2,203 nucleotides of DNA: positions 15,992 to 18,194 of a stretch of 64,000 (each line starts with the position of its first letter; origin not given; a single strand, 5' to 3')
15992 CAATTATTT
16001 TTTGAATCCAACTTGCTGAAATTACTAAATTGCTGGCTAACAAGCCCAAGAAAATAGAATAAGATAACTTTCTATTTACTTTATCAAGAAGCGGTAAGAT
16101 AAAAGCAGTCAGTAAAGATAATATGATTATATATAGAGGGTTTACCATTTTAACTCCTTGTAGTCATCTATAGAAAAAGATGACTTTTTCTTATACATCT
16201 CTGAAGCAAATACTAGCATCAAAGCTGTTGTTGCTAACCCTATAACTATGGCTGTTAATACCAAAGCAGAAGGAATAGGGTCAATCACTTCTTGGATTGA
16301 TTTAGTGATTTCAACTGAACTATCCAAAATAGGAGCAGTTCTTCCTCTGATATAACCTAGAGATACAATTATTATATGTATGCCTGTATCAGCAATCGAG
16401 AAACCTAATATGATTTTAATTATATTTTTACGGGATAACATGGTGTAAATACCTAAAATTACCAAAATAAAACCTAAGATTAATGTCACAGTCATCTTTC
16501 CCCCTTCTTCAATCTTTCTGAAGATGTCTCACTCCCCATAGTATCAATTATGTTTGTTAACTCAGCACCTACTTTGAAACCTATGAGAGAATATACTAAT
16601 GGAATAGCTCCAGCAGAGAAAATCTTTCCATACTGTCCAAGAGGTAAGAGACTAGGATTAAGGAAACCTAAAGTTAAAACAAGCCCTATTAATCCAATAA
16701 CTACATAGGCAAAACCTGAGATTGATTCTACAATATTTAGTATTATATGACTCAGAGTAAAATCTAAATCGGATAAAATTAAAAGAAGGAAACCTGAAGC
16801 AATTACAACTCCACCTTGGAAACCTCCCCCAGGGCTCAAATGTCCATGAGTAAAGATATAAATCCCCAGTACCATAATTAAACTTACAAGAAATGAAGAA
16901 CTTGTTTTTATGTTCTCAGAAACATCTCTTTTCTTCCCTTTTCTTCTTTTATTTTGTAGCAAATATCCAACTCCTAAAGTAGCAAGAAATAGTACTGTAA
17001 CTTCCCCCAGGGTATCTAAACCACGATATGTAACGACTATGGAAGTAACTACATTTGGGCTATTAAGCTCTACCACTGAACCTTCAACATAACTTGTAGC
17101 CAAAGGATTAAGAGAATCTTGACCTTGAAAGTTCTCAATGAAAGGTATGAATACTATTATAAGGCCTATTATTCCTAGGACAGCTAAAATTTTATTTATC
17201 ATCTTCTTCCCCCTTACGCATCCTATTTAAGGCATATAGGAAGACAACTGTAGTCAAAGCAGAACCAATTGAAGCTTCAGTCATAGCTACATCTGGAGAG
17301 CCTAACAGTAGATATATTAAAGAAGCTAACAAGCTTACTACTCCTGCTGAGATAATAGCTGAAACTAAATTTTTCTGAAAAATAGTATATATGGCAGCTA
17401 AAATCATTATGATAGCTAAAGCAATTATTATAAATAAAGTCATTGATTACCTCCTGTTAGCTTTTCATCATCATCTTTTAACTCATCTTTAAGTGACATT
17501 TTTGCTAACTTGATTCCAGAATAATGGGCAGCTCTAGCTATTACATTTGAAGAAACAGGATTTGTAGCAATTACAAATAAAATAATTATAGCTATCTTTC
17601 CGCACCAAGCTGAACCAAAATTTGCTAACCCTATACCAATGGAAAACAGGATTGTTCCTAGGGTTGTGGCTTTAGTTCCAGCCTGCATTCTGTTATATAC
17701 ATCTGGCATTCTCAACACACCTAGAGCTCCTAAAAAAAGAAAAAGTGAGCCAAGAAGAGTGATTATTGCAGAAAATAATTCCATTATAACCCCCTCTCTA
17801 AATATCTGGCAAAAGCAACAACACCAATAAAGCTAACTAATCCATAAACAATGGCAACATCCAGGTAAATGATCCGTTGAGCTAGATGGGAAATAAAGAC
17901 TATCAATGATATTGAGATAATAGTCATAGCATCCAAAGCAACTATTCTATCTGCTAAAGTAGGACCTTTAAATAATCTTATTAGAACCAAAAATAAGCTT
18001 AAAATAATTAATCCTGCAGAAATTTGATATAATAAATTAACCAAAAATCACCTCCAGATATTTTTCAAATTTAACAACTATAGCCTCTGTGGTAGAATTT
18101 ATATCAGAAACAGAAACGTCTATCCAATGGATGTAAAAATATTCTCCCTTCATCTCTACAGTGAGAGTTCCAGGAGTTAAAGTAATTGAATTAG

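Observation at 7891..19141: Mbx/MBS-type Mrp-Nuo respiratory complex with fused H-H' antiporter subunit and a NuoI-GltD fusion, under a TetR gene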

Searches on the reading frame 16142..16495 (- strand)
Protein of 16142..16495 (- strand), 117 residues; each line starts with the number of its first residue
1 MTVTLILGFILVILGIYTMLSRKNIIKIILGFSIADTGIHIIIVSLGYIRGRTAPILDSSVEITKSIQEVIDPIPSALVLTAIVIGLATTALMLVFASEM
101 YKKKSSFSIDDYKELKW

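Call 3: search_protein_families(library=pfam, proteins=[window:16142-16495:-], max_evalue=0.01)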
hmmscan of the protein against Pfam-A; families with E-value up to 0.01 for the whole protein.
window:16142-16495:- (117 aa): 1 family
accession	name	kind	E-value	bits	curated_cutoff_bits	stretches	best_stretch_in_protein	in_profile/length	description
PF00420.29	Oxidored_q2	-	1.5e-20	73.1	26.1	1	5-117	3-95/95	NADH-ubiquinone/plastoquinone oxidoreductase chain 4L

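Call 6: search_protein_families(library=ncbifam, proteins=[window:16142-16495:-], max_evalue=0.00001)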
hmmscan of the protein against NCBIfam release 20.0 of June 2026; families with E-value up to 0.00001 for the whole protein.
window:16142-16495:- (117 aa): 17 families
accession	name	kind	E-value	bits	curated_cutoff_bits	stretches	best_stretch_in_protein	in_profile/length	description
NF006250.0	PRK08388.1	equivalog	2.7e-20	73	137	1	5-115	6-117/119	putative monovalent cation/H+ antiporter subunit C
TIGR00941.1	2a6301s03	subfamily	6.2e-20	71.7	161.2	1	5-103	7-97/104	multicomponent Na+:H+ antiporter, MnhC subunit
NF006372.0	PRK08600.1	equivalog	2.9e-19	69.2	127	1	5-113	7-107/113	Na(+)/H(+) antiporter subunit C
NF005621.0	PRK07375.1-6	equivalog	1e-18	67.3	126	1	6-115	12-116/120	putative monovalent cation/H+ antiporter subunit C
NF009303.0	PRK12660.1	subfamily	1.6e-18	66.7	132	1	3-111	5-106/114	putative monovalent cation/H+ antiporter subunit C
NF006573.0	PRK09094.1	equivalog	4.3e-18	65.4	105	1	10-111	11-109/114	Na+/H+ antiporter subunit C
NF005618.0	PRK07375.1-3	equivalog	2.5e-17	63.2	107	1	4-107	8-110/119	putative monovalent cation/H+ antiporter subunit C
NF005624.0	PRK07375.2-3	equivalog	8.7e-17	61.2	95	1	5-106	8-103/105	cation:proton antiporter subunit C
NF005620.0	PRK07375.1-5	equivalog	2.3e-16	59.8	91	1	9-109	9-104/113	putative monovalent cation/H+ antiporter subunit C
NF009304.0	PRK12661.1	equivalog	2.8e-16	59.8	152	2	67-115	90-138/140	putative monovalent cation/H+ antiporter subunit C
NF005929.0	PRK07946.1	equivalog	3.9e-16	59.3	157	1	4-111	7-108/204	Na(+)/H(+) antiporter subunit C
NF005622.0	PRK07375.2-1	equivalog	2.9e-15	56.9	185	1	3-113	3-105/179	putative monovalent cation/H+ antiporter subunit C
NF009301.0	PRK12658.1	equivalog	2.8e-14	52.9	156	1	5-112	7-110/125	Na+/H+ antiporter subunit C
NF005623.0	PRK07375.2-2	equivalog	8.6e-14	51.5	81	1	7-101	5-91/93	putative monovalent cation/H+ antiporter subunit C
NF009302.0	PRK12659.1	equivalog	9.1e-14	51.4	154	1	5-113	7-111/117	Na+/H+ antiporter subunit C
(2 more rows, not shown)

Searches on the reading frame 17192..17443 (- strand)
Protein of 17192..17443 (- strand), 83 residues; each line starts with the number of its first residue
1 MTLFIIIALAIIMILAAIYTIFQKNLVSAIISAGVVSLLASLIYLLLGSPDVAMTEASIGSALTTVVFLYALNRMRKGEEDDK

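Call 3: search_protein_families(library=pfam, proteins=[window:17192-17443:-], max_evalue=0.01)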
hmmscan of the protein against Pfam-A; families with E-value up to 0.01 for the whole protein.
window:17192-17443:- (83 aa): 3 families
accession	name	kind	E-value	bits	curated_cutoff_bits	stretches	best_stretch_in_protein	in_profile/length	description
PF13244.11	MbhD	-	7.1e-22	77.8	27.2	1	11-77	1-67/67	MBH, subunit D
PF00499.25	Oxidored_q3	-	0.0012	19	33.2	1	17-75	2-60/146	NADH-ubiquinone/plastoquinone oxidoreductase chain 6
PF04588.18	HIG_1_N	-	0.003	18.1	22.4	0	59-79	7-27/52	Hypoxia induced protein conserved region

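Call 6: search_protein_families(library=ncbifam, proteins=[window:17192-17443:-], max_evalue=0.00001)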
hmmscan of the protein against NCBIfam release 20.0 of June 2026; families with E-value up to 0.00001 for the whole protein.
window:17192-17443:- (83 aa): 16 families
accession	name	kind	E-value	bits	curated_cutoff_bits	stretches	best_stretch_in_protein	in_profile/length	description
NF006242.0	PRK08378.1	subfamily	4.1e-19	68.9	98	1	4-80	6-82/85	hypothetical protein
NF009159.0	PRK12504.1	equivalog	3.4e-17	62.9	141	1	2-81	3-82/178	DUF4040 domain-containing protein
NF009161.0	PRK12507.1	equivalog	2.6e-15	56.5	272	1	4-76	10-81/336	putative monovalent cation/H+ antiporter subunit B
NF004923.0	PRK06280.1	equivalog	9.1e-12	45.2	80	1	5-79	4-78/79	hypothetical protein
NF009287.0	PRK12647.1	equivalog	5.2e-10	38.5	937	1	7-79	602-673/773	putative monovalent cation/H+ antiporter subunit A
NF005628.0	PRK07377.1-4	equivalog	1.1e-08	35.1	151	1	5-71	9-73/195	hypothetical protein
NF005630.0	PRK07377.1-6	equivalog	1.4e-08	34.7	149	1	3-72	6-70/187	hypothetical protein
NF009285.0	PRK12645.1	equivalog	4.8e-08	31.7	1028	1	6-77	631-701/804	Na+/H+ antiporter subunit A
NF009284.0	PRK12644.1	equivalog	1.2e-07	30.2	962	1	7-77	603-672/975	Na+/H+ antiporter subunit A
NF005629.0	PRK07377.1-5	equivalog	1.4e-07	31.6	370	1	3-70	6-70/183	hypothetical protein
TIGR00940.1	2a6301s01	subfamily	1.4e-07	30.2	920.45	1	6-77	624-694/793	monovalent cation:proton antiporter subunit A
NF009289.0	PRK12649.1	equivalog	2.3e-07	29.6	1117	1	7-75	622-689/789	putative monovalent cation/H+ antiporter subunit A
NF004172.0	PRK05640.1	equivalog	5.7e-07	29.8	156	1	7-77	4-73/152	putative monovalent cation/H+ antiporter subunit B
NF009288.0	PRK12648.1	equivalog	8.3e-07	27.5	1104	1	6-80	609-683/954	monovalent cation/H+ antiporter subunit A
NF009290.0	PRK12650.1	equivalog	1.1e-06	26.9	980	1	7-73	607-671/966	DUF4040 family protein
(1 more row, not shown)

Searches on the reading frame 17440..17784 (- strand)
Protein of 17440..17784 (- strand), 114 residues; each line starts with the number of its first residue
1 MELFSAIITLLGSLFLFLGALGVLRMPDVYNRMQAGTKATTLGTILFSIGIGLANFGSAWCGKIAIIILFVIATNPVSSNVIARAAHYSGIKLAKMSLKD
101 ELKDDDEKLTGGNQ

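Call 3: search_protein_families(library=pfam, proteins=[window:17440-17784:-], max_evalue=0.01)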
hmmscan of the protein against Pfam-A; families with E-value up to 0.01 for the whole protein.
window:17440-17784:- (114 aa): 1 family
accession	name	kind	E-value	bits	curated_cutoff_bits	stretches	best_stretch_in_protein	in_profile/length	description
PF03334.19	PhaG_MnhG_YufB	-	7.8e-25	87.4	23.4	1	10-87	3-80/80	Na+/H+ antiporter subunit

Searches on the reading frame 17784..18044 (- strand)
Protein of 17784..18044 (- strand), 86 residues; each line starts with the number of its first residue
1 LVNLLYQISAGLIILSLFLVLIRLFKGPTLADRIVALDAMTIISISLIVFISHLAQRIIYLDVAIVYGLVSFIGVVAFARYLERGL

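Call 4: search_protein_families(library=pfam, proteins=[window:17784-18044:-], max_evalue=0.01)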
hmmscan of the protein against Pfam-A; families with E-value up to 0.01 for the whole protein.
window:17784-18044:- (86 aa): 1 family
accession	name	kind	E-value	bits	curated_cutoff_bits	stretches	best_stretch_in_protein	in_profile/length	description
PF04066.18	MrpF_PhaF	-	1.5e-17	64.2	23.3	1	31-83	1-53/53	Multiple resistance and pH regulation protein F (MrpF / PhaF)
